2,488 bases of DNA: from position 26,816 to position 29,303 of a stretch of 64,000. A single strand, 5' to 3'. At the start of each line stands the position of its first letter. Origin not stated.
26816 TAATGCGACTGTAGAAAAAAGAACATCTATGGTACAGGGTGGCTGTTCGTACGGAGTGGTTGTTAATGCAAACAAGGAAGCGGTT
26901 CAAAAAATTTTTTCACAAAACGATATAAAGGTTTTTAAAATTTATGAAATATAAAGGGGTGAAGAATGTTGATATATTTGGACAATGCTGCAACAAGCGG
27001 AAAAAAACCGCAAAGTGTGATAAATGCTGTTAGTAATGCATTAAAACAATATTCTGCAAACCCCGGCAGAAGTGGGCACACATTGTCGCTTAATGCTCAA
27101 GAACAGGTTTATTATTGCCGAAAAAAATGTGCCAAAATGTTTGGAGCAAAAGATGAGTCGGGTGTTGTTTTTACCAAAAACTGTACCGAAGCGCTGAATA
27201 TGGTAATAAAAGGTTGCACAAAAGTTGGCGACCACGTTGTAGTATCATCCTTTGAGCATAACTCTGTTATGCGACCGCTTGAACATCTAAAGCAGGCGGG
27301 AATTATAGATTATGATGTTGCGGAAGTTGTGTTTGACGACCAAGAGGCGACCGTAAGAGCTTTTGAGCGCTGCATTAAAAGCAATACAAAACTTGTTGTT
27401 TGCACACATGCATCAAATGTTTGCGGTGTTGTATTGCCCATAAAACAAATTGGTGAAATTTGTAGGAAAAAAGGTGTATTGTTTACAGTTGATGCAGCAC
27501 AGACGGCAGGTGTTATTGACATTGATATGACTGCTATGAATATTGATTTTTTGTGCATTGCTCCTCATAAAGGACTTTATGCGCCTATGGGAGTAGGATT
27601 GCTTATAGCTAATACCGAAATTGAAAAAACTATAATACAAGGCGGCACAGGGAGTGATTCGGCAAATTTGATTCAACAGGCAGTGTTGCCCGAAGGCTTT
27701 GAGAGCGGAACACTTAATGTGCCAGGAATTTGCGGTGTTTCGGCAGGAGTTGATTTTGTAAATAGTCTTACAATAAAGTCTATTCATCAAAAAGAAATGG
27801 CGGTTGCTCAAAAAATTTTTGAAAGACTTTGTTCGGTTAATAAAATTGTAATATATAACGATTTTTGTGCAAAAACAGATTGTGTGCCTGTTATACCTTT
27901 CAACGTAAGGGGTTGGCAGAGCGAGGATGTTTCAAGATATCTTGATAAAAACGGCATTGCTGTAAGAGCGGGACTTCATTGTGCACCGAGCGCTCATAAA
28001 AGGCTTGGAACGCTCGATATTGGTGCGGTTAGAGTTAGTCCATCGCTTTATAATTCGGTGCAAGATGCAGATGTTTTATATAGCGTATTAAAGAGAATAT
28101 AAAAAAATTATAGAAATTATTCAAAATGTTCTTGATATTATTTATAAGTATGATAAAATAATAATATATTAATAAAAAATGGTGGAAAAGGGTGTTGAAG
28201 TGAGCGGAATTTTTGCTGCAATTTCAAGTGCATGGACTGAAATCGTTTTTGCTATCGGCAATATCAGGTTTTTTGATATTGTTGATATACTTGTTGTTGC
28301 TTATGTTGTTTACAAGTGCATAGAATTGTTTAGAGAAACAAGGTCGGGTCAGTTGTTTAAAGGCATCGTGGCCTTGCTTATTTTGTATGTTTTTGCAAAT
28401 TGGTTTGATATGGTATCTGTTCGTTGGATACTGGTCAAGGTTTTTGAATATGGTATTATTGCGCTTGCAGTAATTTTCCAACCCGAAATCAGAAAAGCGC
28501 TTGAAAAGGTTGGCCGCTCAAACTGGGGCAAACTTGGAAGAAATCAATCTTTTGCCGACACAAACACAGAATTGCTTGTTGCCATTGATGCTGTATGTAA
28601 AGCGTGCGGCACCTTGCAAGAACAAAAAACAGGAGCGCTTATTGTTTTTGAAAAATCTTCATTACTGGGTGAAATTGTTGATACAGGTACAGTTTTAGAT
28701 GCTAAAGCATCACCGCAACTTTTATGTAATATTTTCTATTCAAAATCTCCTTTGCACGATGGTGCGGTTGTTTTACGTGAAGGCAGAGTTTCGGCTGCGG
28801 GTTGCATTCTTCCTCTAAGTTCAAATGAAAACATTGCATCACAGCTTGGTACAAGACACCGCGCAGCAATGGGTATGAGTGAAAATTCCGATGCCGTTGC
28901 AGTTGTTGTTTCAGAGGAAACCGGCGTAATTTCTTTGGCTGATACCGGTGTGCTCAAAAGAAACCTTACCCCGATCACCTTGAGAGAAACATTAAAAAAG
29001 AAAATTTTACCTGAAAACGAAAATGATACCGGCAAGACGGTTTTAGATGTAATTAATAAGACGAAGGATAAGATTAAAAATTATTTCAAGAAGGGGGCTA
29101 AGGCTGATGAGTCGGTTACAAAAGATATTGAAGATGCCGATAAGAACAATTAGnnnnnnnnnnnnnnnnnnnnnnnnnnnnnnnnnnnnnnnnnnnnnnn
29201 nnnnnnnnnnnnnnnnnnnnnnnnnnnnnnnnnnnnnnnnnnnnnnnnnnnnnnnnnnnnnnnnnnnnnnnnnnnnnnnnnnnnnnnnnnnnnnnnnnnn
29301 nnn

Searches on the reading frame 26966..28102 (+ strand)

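Call 7: search_protein_families(library=ncbifam, proteins=[window:26966-28102:+])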
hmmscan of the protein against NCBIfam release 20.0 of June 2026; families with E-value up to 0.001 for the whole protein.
window:26966-28102:+ (378 aa): 54 families (the best 25 are shown)
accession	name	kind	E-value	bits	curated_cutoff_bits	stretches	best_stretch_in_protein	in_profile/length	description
TIGR01977.1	am_tr_V_EF2568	hypoth_equivalog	1.8e-118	395.8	377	1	3-378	1-376/376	cysteine desulfurase family protein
NF040779.1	Sec_lyase_SclA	exception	1.5e-85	287.4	525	1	3-377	1-375/378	selenocysteine lyase SclA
TIGR01979.1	sufS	subfamily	2.2e-80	270.5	475.1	1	2-377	19-397/403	SufS family cysteine desulfurase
NF041166.1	f2_encap_cargo1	exception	2.7e-65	221.7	800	1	2-378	246-623/623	family 2A encapsulin nanocompartment cargo protein cysteine desulfurase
NF006791.0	PRK09295.1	equivalog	9.6e-55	186.3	661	1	2-378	24-401/406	cysteine desulfurase SufS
TIGR01976.1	am_tr_V_VC1184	hypoth_equivalog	2.6e-49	168.6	352.35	1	2-373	19-399/401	cysteine desulfurase-like protein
TIGR03392.1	FeS_syn_CsdA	equivalog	3.6e-49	168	493.6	1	3-376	18-390/398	cysteine desulfurase CsdA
NF008126.0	PRK10874.1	equivalog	4.5e-49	167.6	607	1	2-376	20-393/401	cysteine desulfurase CsdA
TIGR03402.1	FeS_nifS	equivalog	3.2e-47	161.1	530.75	1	3-375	1-366/379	cysteine desulfurase NifS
TIGR03235.1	DNA_S_dndA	equivalog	4.2e-45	154.6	480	1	4-343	1-328/353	cysteine desulfurase DndA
NF010611.0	PRK14012.1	equivalog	8.5e-42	143.5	548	1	3-340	7-331/406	IscS subfamily cysteine desulfurase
NF002806.0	PRK02948.1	subfamily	1.1e-39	136.5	304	1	2-343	1-327/381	IscS subfamily cysteine desulfurase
TIGR02006.1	IscS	equivalog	5.7e-39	134.3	643.2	1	3-339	5-326/402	IscS subfamily cysteine desulfurase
TIGR03403.1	nifS_epsilon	equivalog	2.2e-36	125.5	587.7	1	3-342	1-327/382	NifS family cysteine desulfurase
NF051467.1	peri_mod_PvdN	equivalog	1.6e-18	66.6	650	1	14-376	64-422/425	pyoverdine-tailoring periplasmic protein PvdN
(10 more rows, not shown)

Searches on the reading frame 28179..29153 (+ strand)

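Call 7: search_protein_families(library=ncbifam, proteins=[window:28179-29153:+])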
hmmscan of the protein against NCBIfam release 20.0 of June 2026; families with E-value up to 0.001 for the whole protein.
window:28179-29153:+ (324 aa): 5 families
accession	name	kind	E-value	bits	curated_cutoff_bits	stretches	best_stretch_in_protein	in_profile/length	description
TIGR00159.1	TIGR00159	equivalog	3.7e-71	239.4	188.8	1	31-275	11-249/254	diadenylate cyclase CdaA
NF038328.1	c-di-AMP_CdaS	exception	1.9e-39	135.2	225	1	139-259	67-187/191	sporulation-specific diadenylate cyclase CdaS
NF038327.1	c-di-AMP_CdaM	exception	1.4e-33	116.1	225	1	91-261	9-176/196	diadenylate cyclase CdaM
NF010009.0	PRK13482.1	equivalog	2.3e-11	43.5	201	1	146-254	29-133/357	DNA integrity scanning diadenylate cyclase DisA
NF041371.1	Diadnylcyc_Halo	equivalog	5.1e-06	26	430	1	194-263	194-265/270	diadenylate cyclase DacZ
